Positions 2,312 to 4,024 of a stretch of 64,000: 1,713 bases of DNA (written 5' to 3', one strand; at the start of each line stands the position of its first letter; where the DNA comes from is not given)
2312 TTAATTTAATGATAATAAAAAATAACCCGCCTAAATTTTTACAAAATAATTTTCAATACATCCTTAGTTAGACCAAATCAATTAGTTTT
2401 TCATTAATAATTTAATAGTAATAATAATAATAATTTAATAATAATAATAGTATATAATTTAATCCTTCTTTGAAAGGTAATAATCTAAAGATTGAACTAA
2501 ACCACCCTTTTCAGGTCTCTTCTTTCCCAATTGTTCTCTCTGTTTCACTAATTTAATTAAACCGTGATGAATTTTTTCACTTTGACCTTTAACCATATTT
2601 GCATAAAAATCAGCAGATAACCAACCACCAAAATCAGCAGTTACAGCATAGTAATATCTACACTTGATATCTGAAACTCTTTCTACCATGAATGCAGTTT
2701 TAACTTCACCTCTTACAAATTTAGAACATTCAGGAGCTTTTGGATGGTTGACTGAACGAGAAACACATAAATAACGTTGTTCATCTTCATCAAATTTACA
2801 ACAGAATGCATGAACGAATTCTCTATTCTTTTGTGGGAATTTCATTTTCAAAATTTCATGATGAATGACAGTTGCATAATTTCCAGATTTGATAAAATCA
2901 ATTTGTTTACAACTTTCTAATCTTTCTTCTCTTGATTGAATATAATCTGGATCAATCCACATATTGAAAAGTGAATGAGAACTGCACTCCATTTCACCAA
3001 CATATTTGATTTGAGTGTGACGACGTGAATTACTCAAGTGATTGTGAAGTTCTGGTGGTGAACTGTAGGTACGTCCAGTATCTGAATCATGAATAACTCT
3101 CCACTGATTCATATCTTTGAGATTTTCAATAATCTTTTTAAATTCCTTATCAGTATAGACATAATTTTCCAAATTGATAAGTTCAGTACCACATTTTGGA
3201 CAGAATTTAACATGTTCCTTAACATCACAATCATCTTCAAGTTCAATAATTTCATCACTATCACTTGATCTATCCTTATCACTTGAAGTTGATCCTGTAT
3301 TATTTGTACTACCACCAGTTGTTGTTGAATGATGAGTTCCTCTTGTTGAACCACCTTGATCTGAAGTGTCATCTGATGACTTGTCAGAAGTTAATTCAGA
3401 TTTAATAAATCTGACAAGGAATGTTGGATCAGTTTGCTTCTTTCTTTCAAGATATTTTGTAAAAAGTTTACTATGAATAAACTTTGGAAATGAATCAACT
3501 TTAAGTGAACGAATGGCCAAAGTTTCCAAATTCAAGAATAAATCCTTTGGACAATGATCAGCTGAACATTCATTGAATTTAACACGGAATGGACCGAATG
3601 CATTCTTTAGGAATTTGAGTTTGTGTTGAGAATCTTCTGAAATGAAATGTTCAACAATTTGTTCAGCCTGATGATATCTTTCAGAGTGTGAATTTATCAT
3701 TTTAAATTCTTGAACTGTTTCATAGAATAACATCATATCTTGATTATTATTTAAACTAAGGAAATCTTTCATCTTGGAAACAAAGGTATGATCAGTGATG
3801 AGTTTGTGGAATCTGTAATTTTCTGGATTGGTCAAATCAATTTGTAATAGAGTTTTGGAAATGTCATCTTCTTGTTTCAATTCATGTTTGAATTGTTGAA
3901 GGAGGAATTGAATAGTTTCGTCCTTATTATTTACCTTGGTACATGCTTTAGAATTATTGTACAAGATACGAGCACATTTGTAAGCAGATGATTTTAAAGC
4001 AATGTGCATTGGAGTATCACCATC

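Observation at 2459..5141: Composite ankyrin-RGS-START domain protein assembled from two exons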

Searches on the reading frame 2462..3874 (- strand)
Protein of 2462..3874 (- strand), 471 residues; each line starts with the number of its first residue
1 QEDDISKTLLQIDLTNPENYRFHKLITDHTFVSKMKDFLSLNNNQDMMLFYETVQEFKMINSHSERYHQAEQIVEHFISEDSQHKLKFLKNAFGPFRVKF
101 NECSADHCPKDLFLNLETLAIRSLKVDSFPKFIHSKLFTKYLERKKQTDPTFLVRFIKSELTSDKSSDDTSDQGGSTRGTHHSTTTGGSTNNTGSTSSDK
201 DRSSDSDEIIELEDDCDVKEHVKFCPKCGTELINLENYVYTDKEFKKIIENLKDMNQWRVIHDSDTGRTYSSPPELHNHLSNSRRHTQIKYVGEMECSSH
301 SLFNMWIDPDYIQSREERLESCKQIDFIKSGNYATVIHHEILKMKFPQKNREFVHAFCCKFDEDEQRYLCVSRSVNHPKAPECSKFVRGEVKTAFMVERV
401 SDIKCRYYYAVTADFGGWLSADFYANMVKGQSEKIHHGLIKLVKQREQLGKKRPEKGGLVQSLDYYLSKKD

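Call 8: find_homologous_proteins(query=window:2462-3874:-, max_evalue=0.001)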
Query window:2462-3874:- (471 aa): 1 proteins with E <= 0.001 among 3996 candidates.
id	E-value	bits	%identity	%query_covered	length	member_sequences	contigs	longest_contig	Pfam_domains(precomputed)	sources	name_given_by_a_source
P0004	5.4e-250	848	77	100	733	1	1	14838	PF00615.25,PF13606.13,PF13857.13,PF12796.14,PF00023.37,PF13637.13,PF01852.26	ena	-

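Call 23: predict_structure(alignment_id=A2)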
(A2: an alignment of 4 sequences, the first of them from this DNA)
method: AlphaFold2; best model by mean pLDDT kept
length: 471 residues; sequences in the alignment: 4
mean_pLDDT: 33.5   pTM: 0.24
mean pLDDT of the five models: 33.5, 32.5, 31.9, 30.6, 30.6
residues with pLDDT >= 90: 0; 70-90: 0; 50-70: 9; < 50: 462
segments of 3 or more residues with pLDDT < 50: 1-33, 41-135, 137-399, 405-471
pLDDT, mean of each block of 10 residues (from residue 1): 28 40 44 49 46 43 39 37 31 24 26 29 41 46 39 29 25 22 22 26 25 24 32 28 33 25 22 23 29 39 27 29 29 27 25 38 45 40 31 45 46 35 39 45 43 34 33 29
secondary structure, 60 per line:
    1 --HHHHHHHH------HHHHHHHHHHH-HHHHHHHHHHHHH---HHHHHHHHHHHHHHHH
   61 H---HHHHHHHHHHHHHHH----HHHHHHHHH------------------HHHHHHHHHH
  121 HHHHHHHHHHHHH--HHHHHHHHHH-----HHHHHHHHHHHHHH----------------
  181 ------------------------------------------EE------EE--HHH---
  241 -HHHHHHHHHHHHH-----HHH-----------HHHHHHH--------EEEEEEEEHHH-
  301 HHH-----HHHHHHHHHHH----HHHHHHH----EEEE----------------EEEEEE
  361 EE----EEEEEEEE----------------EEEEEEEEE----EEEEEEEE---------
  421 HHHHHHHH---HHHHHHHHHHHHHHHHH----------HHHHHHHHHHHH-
elements in order: H3-10 H17-27 H29-41 H45-61 H65-79 H84-92 H111-133 H136-145 H151-164 H242-254 H274-280 E289-296 H309-319 H324-330 E335-338 E355-362 E367-374 E391-399 E404-411 H421-428 H432-448 H459-470

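Call 27: search_protein_representatives(alignment_id=A2)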
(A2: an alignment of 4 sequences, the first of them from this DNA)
Query: 4 sequences, 465 profile positions. Proteins with E-value up to 0.001 (for the whole library): 211; up to 1e-10: 68; up to 1e-30: 8. The best 150 are listed.
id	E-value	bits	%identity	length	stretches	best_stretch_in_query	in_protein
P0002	3.5e-298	1005.4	-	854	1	1-465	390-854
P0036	5.5e-120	417.8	-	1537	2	205-461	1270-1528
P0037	1.5e-107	376.8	-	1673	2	208-464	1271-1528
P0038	3.1e-72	260.4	-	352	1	1-332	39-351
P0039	9.6e-55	202.7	-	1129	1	1-331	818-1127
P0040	4.8e-39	151.0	-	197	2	198-299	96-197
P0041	7.3e-33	130.6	-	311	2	9-161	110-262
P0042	4.5e-32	128.0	-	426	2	227-458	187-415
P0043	3.9e-30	121.6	-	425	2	234-461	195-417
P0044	1.9e-29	119.3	-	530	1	22-446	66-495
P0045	2.5e-29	118.9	-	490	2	225-460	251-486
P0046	4.7e-29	118.0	-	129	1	338-464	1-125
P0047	4.0e-28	115.0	-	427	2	234-442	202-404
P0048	3.2e-26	108.7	-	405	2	226-444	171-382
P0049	2.8e-25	105.6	-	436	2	229-424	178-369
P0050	5.9e-23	97.9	-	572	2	35-145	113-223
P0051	2.0e-22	96.2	-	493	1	15-440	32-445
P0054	1.0e-21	93.9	-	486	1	30-438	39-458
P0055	1.4e-21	93.4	-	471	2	35-147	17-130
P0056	1.5e-21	93.3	-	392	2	21-154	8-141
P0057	1.5e-21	93.3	-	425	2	36-244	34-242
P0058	1.1e-20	90.5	-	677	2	304-461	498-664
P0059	1.5e-20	90.0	-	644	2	243-457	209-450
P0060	1.9e-20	89.7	-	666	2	282-444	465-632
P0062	1.6e-19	86.6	-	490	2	17-196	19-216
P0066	1.4e-17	80.2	-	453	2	360-462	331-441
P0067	2.8e-17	79.2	-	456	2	25-167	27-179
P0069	3.5e-17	78.9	-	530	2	35-269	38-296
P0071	7.3e-17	77.9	-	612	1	36-447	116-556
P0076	2.6e-15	72.7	-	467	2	306-435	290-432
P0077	5.8e-15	71.6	-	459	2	333-450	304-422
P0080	1.0e-13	67.5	-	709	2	328-461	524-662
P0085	1.8e-12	63.4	-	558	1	21-446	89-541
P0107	3.7e-10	55.7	-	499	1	28-435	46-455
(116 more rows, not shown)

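Call 29: list_cluster_members(proteins=[P0036, P0037, P0038, P0039, P0042, P0044, P0045, P0051, P0054, P0059])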
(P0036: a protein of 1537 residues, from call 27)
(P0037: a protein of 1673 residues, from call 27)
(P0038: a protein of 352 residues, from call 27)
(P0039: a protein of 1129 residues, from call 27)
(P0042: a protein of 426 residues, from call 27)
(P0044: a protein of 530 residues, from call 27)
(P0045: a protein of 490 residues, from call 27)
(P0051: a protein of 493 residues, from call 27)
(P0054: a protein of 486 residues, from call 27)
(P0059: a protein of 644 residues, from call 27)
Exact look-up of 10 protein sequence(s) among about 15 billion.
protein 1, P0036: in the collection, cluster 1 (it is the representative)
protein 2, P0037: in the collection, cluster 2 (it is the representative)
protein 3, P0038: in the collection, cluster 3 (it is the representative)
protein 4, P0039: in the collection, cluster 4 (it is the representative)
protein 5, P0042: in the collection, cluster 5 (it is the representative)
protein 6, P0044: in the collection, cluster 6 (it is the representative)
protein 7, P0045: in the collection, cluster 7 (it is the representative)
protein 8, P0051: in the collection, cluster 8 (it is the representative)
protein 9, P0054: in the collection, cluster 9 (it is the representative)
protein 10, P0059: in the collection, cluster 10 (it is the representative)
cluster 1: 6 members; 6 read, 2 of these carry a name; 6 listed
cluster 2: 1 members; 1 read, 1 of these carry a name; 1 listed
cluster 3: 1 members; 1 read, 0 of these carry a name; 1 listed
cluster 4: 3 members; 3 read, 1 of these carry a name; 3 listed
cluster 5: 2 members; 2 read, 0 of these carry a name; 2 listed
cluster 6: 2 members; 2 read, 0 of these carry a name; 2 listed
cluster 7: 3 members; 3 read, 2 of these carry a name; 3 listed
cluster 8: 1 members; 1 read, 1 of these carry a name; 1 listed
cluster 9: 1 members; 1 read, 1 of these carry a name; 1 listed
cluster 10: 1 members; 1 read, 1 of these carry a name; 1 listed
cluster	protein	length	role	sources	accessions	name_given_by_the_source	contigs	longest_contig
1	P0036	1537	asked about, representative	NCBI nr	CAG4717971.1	unnamed protein product [Naegleria fowleri]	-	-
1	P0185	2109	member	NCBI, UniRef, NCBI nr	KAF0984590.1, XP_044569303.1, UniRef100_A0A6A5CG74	hypothetical protein FDP41_000489 [Naegleria fowleri] | Adenylate and Guanylate cyclase catalytic domain containing protein n=1 Tax=Naegleria ... | uncharacterized protein FDP41_000489 [Naegleria fowleri]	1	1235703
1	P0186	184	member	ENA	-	-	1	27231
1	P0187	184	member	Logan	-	-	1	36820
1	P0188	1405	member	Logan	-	-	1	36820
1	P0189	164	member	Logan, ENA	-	-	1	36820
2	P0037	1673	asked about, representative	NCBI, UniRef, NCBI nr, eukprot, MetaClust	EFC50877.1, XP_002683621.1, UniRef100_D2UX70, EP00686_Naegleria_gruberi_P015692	predicted protein [Naegleria gruberi] | Predicted protein n=1 Tax=Naegleria gruberi TaxID=5762 RepID=D2UX70_NAEGR | uncharacterized protein NAEGRDRAFT_45297 [Naegleria gruberi]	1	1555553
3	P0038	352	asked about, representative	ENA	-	-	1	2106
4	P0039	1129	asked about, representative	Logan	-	-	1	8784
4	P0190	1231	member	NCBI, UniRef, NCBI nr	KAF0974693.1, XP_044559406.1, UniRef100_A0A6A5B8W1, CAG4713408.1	hypothetical protein FDP41_006167 [Naegleria fowleri] | RGS domain-containing protein n=1 Tax=Naegleria fowleri TaxID=5763 RepID=A0A6A5B8W1_NAEFO | uncharacterized protein FDP41_006167 [Naegleria fowleri]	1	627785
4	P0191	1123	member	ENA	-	-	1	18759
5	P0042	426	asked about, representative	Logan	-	-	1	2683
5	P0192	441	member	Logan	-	-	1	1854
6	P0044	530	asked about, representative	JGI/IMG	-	-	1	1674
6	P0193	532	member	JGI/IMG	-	-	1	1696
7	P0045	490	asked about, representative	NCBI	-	-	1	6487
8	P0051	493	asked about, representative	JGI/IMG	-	hypothetical protein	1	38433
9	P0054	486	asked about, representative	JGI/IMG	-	hypothetical protein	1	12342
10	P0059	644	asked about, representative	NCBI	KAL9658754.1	hypothetical protein ABK040_005909 [Willaertia magna]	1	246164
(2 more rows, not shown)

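Call 30: search_protein_families(library=pfam, proteins=[P0037, P0185, P0190, P0042, P0044, P0045, P0051, P0054, P0059], max_evalue=0.001)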
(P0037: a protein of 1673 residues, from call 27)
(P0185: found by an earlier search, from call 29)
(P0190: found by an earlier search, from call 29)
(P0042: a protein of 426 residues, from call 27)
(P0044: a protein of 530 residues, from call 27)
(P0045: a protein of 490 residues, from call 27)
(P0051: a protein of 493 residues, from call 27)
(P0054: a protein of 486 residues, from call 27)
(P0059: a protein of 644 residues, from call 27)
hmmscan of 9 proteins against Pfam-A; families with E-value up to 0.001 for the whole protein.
P0037 (1673 aa): 2 families
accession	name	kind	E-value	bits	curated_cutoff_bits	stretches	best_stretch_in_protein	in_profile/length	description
PF00211.25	Guanylate_cyc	-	3e-39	134.9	21.9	1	1017-1148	3-134/183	Adenylate and Guanylate cyclase catalytic domain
PF13426.13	PAS_9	-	2.7e-12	47.3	27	1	876-977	2-102/103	PAS domain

P0185 (2109 aa): 6 families
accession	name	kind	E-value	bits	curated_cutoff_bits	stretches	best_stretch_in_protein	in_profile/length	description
PF00211.25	Guanylate_cyc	-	3.1e-53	180.5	21.9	1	1445-1649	4-182/183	Adenylate and Guanylate cyclase catalytic domain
PF25474.1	TPR_TmcB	-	7.3e-18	65.1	27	1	521-624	21-124/125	TmcB, TPR repeats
PF13426.13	PAS_9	-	7.3e-13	49.1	27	1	1296-1404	2-102/103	PAS domain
PF01852.25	START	-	3.1e-05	23.9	22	1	1887-2050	19-177/207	START domain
PF00989.32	PAS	-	3.4e-05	24.2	22.6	1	1286-1334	2-50/113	PAS fold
PF13188.13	PAS_8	-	5.7e-05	23.3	21.8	1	1286-1334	2-50/65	PAS domain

P0190 (1231 aa): 7 families
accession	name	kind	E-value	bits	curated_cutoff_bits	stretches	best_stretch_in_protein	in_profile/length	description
PF12796.13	Ank_2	-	9e-28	97.1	27.3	3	667-757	1-81/90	Ankyrin repeats (3 copies)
PF00023.36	Ank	-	6.4e-21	73.7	21.1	0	701-727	1-29/33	Ankyrin repeat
PF13637.12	Ank_4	-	1.1e-19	70.5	22.7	0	476-513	2-38/50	Ankyrin repeats (many copies)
PF13857.12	Ank_5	-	1.2e-17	64.2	27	0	469-509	14-53/56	Ankyrin repeats (many copies)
PF13606.12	Ank_3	-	2.2e-15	55.4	22.3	0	701-725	1-25/30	Ankyrin repeat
PF00615.24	RGS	-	5.2e-10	40.2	23.9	1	806-924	2-116/117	Regulator of G protein signaling domain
PF01852.25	START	-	1.7e-09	37.8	22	1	1036-1186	35-187/207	START domain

P0042 (426 aa): 2 families
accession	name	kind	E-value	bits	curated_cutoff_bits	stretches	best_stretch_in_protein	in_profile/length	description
PF00615.24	RGS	-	2.5e-13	50.8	23.9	1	12-137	2-117/117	Regulator of G protein signaling domain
PF01852.25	START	-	2.8e-09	37.1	22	1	203-377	12-185/207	START domain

P0044 (530 aa): 1 family
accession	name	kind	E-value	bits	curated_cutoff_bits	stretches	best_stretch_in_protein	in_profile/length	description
PF00615.24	RGS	-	2.3e-20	73.6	23.9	1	65-181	1-113/117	Regulator of G protein signaling domain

P0045 (490 aa): 2 families
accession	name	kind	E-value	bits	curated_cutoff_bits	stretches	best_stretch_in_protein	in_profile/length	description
PF00615.24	RGS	-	9.7e-14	52.2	23.9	1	90-209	1-116/117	Regulator of G protein signaling domain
PF01852.25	START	-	2.1e-08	34.2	22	1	307-466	47-206/207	START domain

P0051 (493 aa): 1 family
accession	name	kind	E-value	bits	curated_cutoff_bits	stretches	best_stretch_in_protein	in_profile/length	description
PF00615.24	RGS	-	1.6e-17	64.4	23.9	1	38-159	1-117/117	Regulator of G protein signaling domain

P0054 (486 aa): 2 families
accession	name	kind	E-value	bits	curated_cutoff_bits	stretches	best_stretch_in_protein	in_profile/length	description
PF00615.24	RGS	-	3.7e-17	63.2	23.9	1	31-149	2-116/117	Regulator of G protein signaling domain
PF01852.25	START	-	0.00011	22.1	22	1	292-437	43-181/207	START domain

P0059 (644 aa): 2 families
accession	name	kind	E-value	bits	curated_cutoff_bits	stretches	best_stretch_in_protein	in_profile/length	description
PF04940.18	BLUF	-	4.4e-22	78.4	25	1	493-587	1-91/92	Sensors of blue-light using FAD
PF00615.24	RGS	-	8e-18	65.4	23.9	1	27-149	2-117/117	Regulator of G protein signaling domain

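Call 32: find_homologous_proteins(query=A4, max_evalue=0.00001)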
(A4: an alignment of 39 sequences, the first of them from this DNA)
Query A4 (39 sequences) (471 aa, profile of the alignment): 5 proteins with E <= 0.00001 among 6623 candidates.
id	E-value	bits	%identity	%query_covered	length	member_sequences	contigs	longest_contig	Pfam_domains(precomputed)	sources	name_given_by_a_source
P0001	5.3e-113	396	100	100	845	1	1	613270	PF00615.25,PF13606.13,PF13857.13,PF12796.14,PF00023.37,PF13637.13,PF01852.26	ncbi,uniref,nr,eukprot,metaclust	ncbi:RGS domain-containing protein [Naegleria gruberi]|uniref:RGS domain-containing protein n=1 Tax=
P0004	5.7e-107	376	77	100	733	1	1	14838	PF00615.25,PF13606.13,PF13857.13,PF12796.14,PF00023.37,PF13637.13,PF01852.26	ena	-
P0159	8.8e-105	369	28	21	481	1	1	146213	PF00615.25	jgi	jgi:hypothetical protein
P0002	1.7e-100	355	72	100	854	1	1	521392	PF00615.25,PF13606.13,PF13857.13,PF12796.14,PF00023.37,PF13637.13,PF01852.26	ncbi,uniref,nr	ncbi:hypothetical protein C9374_007590 [Naegleria lovaniensis]|uniref:RGS domain-containing protein 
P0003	8.9e-98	346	72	100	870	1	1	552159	PF00615.25,PF13606.13,PF13857.13,PF12796.14,PF00023.37,PF13637.13,PF01852.26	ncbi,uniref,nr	ncbi:hypothetical protein FDP41_008282 [Naegleria fowleri]|uniref:RGS domain-containing protein n=1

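Call 34: list_cluster_members(proteins=[P0043, P0047, P0048, P0049, P0050, P0055, P0056, P0057, P0062, P0067])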
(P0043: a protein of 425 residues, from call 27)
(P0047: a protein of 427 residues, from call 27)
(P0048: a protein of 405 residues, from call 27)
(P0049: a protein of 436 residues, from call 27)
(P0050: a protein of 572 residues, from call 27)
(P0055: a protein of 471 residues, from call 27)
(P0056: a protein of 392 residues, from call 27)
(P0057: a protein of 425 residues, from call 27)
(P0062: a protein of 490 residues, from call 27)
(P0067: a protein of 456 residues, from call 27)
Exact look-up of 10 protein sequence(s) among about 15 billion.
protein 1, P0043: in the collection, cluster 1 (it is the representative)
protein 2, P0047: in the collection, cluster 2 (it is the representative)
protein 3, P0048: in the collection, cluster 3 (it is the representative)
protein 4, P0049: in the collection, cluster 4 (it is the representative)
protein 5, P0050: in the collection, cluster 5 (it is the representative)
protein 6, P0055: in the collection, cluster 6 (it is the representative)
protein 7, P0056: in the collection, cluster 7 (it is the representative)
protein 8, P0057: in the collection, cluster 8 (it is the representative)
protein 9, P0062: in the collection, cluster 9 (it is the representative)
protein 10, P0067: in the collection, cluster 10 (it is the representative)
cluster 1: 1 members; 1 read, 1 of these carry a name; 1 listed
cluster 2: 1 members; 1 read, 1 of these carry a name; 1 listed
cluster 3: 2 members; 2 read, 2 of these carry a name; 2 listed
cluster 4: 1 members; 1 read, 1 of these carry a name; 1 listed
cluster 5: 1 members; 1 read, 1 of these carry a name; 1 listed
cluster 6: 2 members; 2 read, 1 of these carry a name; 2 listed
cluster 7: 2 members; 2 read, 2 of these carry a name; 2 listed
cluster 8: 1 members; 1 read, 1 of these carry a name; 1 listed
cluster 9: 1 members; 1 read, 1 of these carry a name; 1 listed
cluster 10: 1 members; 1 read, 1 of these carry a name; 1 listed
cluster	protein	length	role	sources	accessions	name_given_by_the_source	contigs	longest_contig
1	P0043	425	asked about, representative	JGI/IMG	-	hypothetical protein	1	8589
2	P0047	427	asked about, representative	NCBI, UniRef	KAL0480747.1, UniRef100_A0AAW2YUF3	STARD6 [Acrasis kona] | STARD6 n=1 Tax=Acrasis kona TaxID=1008807 RepID=A0AAW2YUF3_9EUKA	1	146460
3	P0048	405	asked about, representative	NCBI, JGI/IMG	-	hypothetical protein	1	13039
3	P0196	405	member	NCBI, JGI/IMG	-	hypothetical protein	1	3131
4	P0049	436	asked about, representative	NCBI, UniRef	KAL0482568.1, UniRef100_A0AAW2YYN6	regulator of G-protein signaling [Acrasis kona] | Regulator of G-protein signaling n=1 Tax=Acrasis kona TaxID=1008807 RepID=A0AAW2YYN6_9EUKA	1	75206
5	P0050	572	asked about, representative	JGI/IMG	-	hypothetical protein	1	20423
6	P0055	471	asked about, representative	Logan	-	-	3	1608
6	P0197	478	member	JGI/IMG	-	hypothetical protein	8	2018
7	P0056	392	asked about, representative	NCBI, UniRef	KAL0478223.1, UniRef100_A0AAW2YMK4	RGS13 [Acrasis kona] | RGS13 n=1 Tax=Acrasis kona TaxID=1008807 RepID=A0AAW2YMK4_9EUKA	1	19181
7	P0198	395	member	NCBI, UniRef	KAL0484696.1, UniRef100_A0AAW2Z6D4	RGS13 [Acrasis kona] | RGS13 n=1 Tax=Acrasis kona TaxID=1008807 RepID=A0AAW2Z6D4_9EUKA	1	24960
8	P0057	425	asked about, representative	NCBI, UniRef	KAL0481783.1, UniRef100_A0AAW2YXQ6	regulator of G-protein signaling [Acrasis kona] | Regulator of G-protein signaling n=1 Tax=Acrasis kona TaxID=1008807 RepID=A0AAW2YXQ6_9EUKA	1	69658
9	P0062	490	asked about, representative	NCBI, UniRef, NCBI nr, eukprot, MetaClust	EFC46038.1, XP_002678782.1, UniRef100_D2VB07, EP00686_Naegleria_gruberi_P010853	regulator of G-protein signaling 8-like protein [Naegleria gruberi] | Regulator of G-protein signaling 8-like protein n=1 Tax=Naegleria gruberi TaxID=5762 ... | XP_002678782.1 regulator of G-protein signaling 8-like protein [Naegleria gruberi strain ...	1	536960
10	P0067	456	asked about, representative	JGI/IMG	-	hypothetical protein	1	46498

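Call 46: predict_structure(alignment_id=A4)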
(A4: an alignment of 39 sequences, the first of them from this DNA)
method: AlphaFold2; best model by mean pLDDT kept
length: 471 residues; sequences in the alignment: 39
mean_pLDDT: 85.5   pTM: 0.57
mean pLDDT of the five models: 85.5, 83.6, 83.5, 83.4, 83.4
residues with pLDDT >= 90: 333; 70-90: 53; 50-70: 28; < 50: 57
segments of 3 or more residues with pLDDT < 50: 162-208, 214-221
pLDDT, mean of each block of 10 residues (from residue 1): 66 90 93 97 96 97 98 97 89 94 98 96 96 97 92 82 43 39 34 37 47 47 53 83 95 93 96 78 81 98 98 94 97 98 93 97 98 96 94 97 98 86 87 95 97 96 97 71
secondary structure, 60 per line:
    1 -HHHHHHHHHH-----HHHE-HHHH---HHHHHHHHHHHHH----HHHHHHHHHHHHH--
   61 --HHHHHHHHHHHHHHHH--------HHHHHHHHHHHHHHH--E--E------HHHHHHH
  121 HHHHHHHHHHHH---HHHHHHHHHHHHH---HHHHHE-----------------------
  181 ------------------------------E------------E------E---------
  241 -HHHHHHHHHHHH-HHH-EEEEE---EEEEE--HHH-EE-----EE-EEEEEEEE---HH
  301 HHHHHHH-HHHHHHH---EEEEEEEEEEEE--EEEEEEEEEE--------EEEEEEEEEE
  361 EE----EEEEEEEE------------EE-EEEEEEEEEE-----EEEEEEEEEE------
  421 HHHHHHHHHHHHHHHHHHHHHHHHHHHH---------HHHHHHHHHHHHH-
elements in order: H2-11 H22-25 H29-41 H46-58 H63-78 H87-101 H114-132 H136-148 H152-156 H242-253 E259-263 E267-271 E288-295 H299-307 H309-315 E319-330 E333-342 E351-362 E367-374 E390-399 E405-414 H421-448 H458-470
